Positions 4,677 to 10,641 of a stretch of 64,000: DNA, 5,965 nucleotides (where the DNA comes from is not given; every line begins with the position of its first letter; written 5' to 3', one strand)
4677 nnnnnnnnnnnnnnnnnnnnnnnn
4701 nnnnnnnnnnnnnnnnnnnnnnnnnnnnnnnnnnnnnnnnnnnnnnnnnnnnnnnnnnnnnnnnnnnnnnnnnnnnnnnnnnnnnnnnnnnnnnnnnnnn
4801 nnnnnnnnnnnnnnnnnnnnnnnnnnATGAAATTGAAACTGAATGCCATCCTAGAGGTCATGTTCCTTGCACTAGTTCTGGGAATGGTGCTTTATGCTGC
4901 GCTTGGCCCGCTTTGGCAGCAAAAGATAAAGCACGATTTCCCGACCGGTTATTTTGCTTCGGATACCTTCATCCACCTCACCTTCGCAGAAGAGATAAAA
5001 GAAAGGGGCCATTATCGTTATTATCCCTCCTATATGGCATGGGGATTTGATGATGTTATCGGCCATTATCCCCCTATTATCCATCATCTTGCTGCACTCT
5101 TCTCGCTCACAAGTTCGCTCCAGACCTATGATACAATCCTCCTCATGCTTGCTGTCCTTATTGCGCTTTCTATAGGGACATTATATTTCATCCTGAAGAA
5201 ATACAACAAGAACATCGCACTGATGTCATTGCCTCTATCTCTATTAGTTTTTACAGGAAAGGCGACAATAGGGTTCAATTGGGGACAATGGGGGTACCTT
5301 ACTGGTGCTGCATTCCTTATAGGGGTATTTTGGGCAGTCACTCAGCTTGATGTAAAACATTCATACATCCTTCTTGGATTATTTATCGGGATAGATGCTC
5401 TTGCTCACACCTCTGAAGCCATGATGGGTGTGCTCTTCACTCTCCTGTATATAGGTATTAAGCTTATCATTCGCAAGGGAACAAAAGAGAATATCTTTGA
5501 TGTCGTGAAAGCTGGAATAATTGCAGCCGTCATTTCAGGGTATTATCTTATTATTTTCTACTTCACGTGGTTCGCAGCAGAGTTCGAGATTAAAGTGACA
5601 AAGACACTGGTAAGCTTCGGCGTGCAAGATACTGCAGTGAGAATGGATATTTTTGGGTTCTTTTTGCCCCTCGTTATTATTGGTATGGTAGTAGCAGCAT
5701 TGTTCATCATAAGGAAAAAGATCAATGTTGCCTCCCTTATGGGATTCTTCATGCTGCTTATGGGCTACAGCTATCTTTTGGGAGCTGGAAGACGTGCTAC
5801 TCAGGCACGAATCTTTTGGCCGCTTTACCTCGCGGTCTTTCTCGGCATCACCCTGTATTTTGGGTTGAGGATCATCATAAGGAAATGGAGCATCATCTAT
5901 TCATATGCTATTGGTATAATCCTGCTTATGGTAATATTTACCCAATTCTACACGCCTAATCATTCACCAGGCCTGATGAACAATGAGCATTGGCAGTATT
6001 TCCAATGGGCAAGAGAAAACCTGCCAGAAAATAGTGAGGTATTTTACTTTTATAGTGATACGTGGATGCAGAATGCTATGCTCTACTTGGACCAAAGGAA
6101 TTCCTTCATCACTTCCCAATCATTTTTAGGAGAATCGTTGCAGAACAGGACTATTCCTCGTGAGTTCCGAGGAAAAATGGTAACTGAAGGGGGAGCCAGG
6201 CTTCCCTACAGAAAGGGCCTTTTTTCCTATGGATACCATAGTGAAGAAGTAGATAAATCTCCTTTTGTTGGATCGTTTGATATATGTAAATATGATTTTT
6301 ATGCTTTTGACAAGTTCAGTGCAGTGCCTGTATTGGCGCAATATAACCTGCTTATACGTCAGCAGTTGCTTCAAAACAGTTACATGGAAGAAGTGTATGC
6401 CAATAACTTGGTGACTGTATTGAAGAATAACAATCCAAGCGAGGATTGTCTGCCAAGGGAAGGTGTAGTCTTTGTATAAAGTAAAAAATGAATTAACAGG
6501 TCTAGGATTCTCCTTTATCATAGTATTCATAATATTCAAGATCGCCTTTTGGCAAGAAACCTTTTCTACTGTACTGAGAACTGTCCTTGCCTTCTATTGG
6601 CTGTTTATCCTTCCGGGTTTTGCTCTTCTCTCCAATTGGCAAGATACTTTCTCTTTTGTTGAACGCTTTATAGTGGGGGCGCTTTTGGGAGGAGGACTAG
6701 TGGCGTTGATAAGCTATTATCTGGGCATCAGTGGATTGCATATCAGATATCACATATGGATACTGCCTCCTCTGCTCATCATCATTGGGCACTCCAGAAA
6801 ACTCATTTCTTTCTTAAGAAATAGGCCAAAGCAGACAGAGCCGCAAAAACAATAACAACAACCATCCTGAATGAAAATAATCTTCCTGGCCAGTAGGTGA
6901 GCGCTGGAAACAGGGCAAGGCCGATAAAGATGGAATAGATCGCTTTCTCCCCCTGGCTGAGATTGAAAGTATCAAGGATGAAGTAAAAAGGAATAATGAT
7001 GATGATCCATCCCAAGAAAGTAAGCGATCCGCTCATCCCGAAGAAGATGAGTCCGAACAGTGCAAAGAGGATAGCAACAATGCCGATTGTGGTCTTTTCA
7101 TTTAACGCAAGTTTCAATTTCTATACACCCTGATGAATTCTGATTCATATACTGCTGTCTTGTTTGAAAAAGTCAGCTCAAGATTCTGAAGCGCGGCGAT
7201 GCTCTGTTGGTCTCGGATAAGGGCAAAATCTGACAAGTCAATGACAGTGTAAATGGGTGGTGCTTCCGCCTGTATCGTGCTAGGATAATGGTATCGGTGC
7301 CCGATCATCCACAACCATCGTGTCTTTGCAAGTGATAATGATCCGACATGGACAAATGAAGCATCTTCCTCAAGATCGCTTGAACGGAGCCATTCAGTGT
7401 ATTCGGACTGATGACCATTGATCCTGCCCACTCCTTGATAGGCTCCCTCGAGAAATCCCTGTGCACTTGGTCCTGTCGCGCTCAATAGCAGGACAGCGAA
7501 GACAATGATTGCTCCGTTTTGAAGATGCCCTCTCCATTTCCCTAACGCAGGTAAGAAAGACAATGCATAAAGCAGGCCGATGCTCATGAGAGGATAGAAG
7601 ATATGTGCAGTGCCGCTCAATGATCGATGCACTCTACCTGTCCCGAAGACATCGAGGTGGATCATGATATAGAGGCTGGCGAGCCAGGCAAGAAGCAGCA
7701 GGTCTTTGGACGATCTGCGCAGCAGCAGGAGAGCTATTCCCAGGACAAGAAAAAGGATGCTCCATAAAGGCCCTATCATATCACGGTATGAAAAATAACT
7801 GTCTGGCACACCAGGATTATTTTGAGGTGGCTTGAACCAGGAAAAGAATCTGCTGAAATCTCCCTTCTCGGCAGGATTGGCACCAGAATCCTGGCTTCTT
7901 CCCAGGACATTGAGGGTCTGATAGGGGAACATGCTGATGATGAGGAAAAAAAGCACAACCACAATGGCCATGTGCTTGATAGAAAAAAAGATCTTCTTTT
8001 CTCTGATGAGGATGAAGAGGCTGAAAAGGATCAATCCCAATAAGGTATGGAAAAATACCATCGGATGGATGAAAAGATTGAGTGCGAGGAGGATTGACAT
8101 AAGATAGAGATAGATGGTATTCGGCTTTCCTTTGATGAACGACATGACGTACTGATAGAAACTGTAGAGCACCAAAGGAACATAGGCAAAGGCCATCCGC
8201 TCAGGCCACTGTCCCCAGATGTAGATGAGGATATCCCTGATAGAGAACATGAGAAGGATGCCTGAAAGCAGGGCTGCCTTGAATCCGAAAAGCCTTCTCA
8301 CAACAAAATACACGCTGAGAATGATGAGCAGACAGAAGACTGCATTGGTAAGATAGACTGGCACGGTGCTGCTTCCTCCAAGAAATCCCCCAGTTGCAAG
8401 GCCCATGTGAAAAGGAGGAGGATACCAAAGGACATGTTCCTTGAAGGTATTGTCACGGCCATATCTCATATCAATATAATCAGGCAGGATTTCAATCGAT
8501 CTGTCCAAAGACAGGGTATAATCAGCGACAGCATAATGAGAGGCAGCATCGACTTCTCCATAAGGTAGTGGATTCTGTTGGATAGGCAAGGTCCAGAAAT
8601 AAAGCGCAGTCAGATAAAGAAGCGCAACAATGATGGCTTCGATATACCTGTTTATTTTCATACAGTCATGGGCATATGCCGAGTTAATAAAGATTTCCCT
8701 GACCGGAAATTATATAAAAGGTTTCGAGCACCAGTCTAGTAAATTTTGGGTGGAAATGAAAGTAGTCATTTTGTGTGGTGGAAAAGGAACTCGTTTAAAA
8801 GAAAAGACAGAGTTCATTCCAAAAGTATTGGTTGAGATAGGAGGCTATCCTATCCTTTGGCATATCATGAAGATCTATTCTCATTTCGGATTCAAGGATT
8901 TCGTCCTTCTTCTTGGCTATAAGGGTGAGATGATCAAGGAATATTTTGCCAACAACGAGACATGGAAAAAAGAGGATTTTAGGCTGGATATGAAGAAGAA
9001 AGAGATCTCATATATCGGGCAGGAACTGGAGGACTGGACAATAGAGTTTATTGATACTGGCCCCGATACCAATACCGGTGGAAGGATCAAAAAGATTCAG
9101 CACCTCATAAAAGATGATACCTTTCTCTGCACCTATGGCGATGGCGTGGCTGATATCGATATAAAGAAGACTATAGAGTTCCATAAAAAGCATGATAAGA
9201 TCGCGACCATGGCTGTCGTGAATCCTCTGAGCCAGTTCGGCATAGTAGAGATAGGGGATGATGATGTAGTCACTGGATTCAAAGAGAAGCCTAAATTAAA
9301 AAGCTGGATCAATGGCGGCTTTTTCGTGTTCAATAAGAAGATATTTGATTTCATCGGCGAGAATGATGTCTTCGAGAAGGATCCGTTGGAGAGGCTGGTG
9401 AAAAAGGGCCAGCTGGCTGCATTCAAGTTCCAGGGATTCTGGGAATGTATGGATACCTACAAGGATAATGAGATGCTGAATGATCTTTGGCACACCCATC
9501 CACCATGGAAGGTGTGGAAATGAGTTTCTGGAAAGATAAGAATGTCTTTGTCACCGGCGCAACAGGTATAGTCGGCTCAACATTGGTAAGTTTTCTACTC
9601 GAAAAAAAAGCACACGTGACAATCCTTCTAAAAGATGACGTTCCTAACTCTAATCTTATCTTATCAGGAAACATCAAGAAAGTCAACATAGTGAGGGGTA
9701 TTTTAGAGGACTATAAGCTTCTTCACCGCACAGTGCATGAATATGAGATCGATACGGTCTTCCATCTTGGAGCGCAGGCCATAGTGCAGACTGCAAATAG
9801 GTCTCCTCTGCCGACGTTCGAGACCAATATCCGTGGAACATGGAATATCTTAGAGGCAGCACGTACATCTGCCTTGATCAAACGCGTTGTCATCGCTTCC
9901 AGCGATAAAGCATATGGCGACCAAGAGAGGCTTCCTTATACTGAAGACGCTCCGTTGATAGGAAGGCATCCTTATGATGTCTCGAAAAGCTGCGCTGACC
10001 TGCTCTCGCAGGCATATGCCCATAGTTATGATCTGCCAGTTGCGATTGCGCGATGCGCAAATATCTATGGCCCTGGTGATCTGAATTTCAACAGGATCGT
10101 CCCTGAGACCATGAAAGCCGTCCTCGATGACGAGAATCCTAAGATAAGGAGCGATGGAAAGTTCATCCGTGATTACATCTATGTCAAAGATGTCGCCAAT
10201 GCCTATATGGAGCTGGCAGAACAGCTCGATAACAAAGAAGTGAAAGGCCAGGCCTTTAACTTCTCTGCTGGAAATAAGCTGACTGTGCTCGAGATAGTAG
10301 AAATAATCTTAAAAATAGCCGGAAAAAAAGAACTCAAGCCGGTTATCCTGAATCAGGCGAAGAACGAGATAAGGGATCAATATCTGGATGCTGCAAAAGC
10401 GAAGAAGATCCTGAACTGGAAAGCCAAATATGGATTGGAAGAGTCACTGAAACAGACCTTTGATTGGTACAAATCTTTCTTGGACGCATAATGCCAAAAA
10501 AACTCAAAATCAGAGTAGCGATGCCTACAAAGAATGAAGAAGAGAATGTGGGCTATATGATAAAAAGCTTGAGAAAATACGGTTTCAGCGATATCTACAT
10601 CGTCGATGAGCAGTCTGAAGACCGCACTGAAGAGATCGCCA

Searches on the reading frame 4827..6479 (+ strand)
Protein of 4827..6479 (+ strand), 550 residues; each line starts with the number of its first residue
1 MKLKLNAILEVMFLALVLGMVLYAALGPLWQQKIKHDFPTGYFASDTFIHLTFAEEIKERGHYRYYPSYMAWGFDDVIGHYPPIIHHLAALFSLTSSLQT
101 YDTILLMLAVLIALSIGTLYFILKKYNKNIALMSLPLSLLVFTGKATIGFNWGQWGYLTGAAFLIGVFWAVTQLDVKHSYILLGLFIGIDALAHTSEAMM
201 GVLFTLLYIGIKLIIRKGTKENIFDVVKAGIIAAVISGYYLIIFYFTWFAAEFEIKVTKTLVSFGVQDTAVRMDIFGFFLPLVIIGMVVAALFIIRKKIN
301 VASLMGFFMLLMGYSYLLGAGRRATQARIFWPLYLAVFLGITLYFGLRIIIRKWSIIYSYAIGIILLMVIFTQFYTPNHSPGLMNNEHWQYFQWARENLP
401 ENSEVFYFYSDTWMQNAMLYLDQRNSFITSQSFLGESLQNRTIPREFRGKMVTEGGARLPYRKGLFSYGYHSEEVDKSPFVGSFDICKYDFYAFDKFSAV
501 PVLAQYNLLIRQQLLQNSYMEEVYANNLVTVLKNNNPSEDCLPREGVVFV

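Call 16: search_protein_families(library=pfam, proteins=[window:4827-6479:+], max_evalue=0.1)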
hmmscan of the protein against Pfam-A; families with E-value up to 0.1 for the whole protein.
window:4827-6479:+ (550 aa): 1 family
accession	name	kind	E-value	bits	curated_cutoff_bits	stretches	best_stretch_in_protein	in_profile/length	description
PF20176.3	DUF6541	-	1.1e-05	24.4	29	1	13-290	91-388/646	Family of unknown function (DUF6541)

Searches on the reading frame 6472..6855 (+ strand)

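Call 16: search_protein_families(library=pfam, proteins=[window:6472-6855:+], max_evalue=0.1)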
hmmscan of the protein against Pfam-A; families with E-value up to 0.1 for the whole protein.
window:6472-6855:+ (127 aa): 1 family
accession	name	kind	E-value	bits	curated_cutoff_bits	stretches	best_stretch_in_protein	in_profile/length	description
PF23858.1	DUF7220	-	0.078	13.8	28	0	5-52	13-60/70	Family of unknown function (DUF7220)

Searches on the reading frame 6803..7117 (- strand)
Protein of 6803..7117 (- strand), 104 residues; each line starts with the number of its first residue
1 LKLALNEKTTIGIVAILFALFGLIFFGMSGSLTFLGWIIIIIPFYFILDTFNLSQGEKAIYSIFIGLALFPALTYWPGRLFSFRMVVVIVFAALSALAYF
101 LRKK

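Call 16: search_protein_families(library=pfam, proteins=[window:6803-7117:-], max_evalue=0.1)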
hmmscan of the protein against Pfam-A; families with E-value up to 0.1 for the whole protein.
window:6803-7117:- (104 aa): 1 family
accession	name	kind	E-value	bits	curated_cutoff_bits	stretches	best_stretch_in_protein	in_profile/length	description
PF08373.16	RAP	-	0.094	13.2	24.2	0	32-58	27-53/58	RAP domain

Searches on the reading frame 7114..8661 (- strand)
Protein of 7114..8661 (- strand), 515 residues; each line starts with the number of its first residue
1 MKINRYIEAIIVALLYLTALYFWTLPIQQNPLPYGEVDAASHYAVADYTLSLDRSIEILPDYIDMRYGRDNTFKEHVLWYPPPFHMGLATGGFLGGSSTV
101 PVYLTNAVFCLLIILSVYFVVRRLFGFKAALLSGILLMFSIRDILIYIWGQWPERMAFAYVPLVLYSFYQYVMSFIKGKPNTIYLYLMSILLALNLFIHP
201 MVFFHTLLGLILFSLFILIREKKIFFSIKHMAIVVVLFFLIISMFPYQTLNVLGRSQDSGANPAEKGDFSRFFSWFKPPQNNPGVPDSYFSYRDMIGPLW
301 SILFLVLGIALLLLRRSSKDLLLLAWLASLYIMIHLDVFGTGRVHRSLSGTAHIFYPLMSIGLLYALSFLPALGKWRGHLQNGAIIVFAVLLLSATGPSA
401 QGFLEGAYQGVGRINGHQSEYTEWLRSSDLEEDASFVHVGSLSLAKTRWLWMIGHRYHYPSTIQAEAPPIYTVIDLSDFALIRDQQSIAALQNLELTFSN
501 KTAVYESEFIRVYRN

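Call 16: search_protein_families(library=pfam, proteins=[window:7114-8661:-], max_evalue=0.1)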
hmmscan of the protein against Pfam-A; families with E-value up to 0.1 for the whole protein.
window:7114-8661:- (515 aa): 2 families
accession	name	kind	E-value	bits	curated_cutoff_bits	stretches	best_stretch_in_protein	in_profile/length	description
PF20176.3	DUF6541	-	8.9e-12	44.5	29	1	9-350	95-424/646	Family of unknown function (DUF6541)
PF13231.12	PMT_2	-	0.00032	21.4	26.1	1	94-240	16-154/160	Dolichyl-phosphate-mannose-protein mannosyltransferase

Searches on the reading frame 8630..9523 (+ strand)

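Call 3: search_protein_families(library=pfam, proteins=[window:8630-9523:+], max_evalue=0.001)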
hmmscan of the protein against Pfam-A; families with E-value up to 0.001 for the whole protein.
window:8630-9523:+ (297 aa): 2 families
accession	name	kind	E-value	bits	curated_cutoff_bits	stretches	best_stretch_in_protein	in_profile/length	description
PF00483.29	NTP_transferase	-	1.4e-26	94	21.2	1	44-272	1-227/245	Nucleotidyl transferase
PF12804.13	NTP_transf_3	-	3.2e-06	27.9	27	1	45-98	1-49/160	MobA-like NTP transferase domain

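Call 4: search_protein_families(library=ncbifam, proteins=[window:8630-9523:+], max_evalue=0.001)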
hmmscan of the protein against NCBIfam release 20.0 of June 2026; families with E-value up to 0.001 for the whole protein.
window:8630-9523:+ (297 aa): 29 families (the best 25 are shown)
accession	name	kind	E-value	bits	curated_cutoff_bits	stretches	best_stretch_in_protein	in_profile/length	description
TIGR02623.1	G1P_cyt_trans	equivalog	2.6e-91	305.6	300.25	1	43-296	1-255/255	glucose-1-phosphate cytidylyltransferase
TIGR03992.1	Arch_glmU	subfamily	1.1e-29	103.5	292.1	2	123-272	58-212/393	bifunctional sugar-1-phosphate nucleotidylyltransferase/acetyltransferase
NF052502.1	man1P_GTase_Rv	exception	6.8e-24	84.4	440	1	44-277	2-220/352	mannose-1-phosphate guanylyltransferase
NF049965.1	GlMnHpPGnyltfHddC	equivalog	9.9e-23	80.9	300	1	43-248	1-181/221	D-glycero-D-manno-heptose 1-phosphate guanosyltransferase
NF041313.1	UDPGP_AglF_Halo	equivalog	4.3e-20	72.2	400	2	43-108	1-66/234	UTP--glucose-1-phosphate uridylyltransferase AglF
NF045761.1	NAMPUrTaseMurU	equivalog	7.1e-19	68.6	250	2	43-113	1-71/226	N-acetylmuramate alpha-1-phosphate uridylyltransferase MurU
NF041173.1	Sug_nt_acttase_Thmprot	equivalog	3.1e-16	59.3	600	1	43-271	1-211/405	bifunctional sugar-1-phosphate nucleotidylyltransferase/acetyltransferase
TIGR01208.1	rmlA_long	equivalog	6.3e-16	58.2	320.25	1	44-284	1-229/353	glucose-1-phosphate thymidylyltransferase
TIGR02091.1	glgC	equivalog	2.4e-13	49.9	424.9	1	45-276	3-248/364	glucose-1-phosphate adenylyltransferase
NF003670.0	PRK05293.1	equivalog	4e-13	49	470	1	43-276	5-247/382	glucose-1-phosphate adenylyltransferase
TIGR01173.1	glmU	equivalog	1.3e-12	47.3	366.85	1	43-112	1-68/452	bifunctional UDP-N-acetylglucosamine diphosphorylase/glucosamine-1-phosphate N-acetyltransferase GlmU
NF041135.1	IPPtranDIPPsyn_Thcocales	equivalog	1.9e-11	43.6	580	1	43-109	1-64/419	bifunctional L-myo-inositol-1-phosphate cytidylyltransferase/CDP-L-myo-inositol myo-inositolphosphotransferase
TIGR01099.1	galU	equivalog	2.8e-10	40.2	326.8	1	43-269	2-247/261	UTP--glucose-1-phosphate uridylyltransferase GalU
NF002772.0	PRK02862.1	equivalog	8e-08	31.4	537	1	161-224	115-182/429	glucose-1-phosphate adenylyltransferase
NF001947.0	PRK00725.1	subfamily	1.1e-07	31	470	1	41-228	15-200/426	glucose-1-phosphate adenylyltransferase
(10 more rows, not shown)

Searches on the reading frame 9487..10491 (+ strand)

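Call 3: search_protein_families(library=pfam, proteins=[window:9487-10491:+], max_evalue=0.001)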
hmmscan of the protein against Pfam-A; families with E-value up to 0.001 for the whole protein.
window:9487-10491:+ (334 aa): 8 families
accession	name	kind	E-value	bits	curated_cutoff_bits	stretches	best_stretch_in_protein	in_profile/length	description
PF16363.11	GDP_Man_Dehyd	-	5.2e-55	187.6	27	1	21-324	1-332/332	GDP-mannose 4,6 dehydratase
PF01370.27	Epimerase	-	1.1e-50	172.7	20.9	1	20-252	1-233/240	NAD dependent epimerase/dehydratase family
PF02719.21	Polysacc_synt_2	-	5.2e-16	59.1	20.2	1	20-143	1-132/293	Polysaccharide biosynthesis protein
PF01073.25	3Beta_HSD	-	6.3e-15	55.4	22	1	22-260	2-249/280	3-beta hydroxysteroid dehydrogenase/isomerase family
PF05368.20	NmrA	-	1.4e-12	48.3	27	1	17-138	2-106/298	NmrA-like family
PF07993.18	NAD_binding_4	-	1.4e-12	47.8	20.1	1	22-212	1-229/258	Male sterility protein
PF04321.23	RmlD_sub_bind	-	1.8e-12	47.4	27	1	19-291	2-246/287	RmlD substrate binding domain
PF13460.12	NAD_binding_10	-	3.4e-06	27.5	27.2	1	24-147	1-106/184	NAD(P)H-binding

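Call 4: search_protein_families(library=ncbifam, proteins=[window:9487-10491:+], max_evalue=0.001)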
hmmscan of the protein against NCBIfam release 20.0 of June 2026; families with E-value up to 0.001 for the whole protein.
window:9487-10491:+ (334 aa): 29 families (the best 25 are shown)
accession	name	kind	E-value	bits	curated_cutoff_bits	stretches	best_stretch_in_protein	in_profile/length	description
TIGR02622.1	CDP_4_6_dhtase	equivalog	3.1e-61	207.5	278.45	1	14-331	1-333/352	CDP-glucose 4,6-dehydratase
TIGR01181.1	dTDP_gluc_dehyt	equivalog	7e-56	189.6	365.1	1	20-329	2-312/321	dTDP-glucose 4,6-dehydratase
TIGR01179.1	galE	equivalog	1.4e-44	152.3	262.3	2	20-195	2-178/332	UDP-glucose 4-epimerase GalE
TIGR04180.1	EDH_00030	hypoth_equivalog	2.7e-44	151.4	475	1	20-315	1-296/297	NAD-dependent 4,6-dehydratase LegB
NF007956.0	PRK10675.1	subfamily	9.8e-32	110.4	394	2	19-174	2-161/338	UDP-glucose 4-epimerase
NF007582.0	PRK10217.1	equivalog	2.2e-30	105.9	698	1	18-329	2-332/355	dTDP-glucose 4,6-dehydratase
NF007490.0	PRK10084.1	subfamily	3.1e-28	98.8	649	1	20-329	3-335/361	dTDP-glucose 4,6-dehydratase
TIGR02197.1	heptose_epim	equivalog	4.7e-25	88.4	274.6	1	21-329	2-314/316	ADP-glyceromanno-heptose 6-epimerase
NF011728.1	PRK15181.1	equivalog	2.8e-23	82.5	760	1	86-328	89-337/348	Vi polysaccharide biosynthesis UDP-N-acetylglucosaminuronic acid C-4 epimerase TviC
TIGR03466.1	HpnA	hypoth_equivalog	4.6e-20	71.7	367.65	1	19-242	2-215/327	hopanoid-associated sugar epimerase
NF047922.1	GDPFucSynFcl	equivalog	4.8e-19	68.9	500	1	17-329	2-302/308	GDP-L-fucose synthase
TIGR01472.1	gmd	equivalog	2.8e-18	66.3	415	1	19-279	2-269/342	GDP-mannose 4,6-dehydratase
NF042423.1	oxyalk_red_Shew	equivalog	4.6e-18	65.4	580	1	18-283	9-262/331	2-alkyl-3-oxoalkanoate reductase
NF042422.1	oxyalk_red_OleD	equivalog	8e-16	58.3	580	1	19-284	2-256/329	2-alkyl-3-oxoalkanoate reductase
TIGR01746.1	Thioester-redct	subfamily_domain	6.3e-14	52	213.35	1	86-294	87-295/371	thioester reductase domain-containing protein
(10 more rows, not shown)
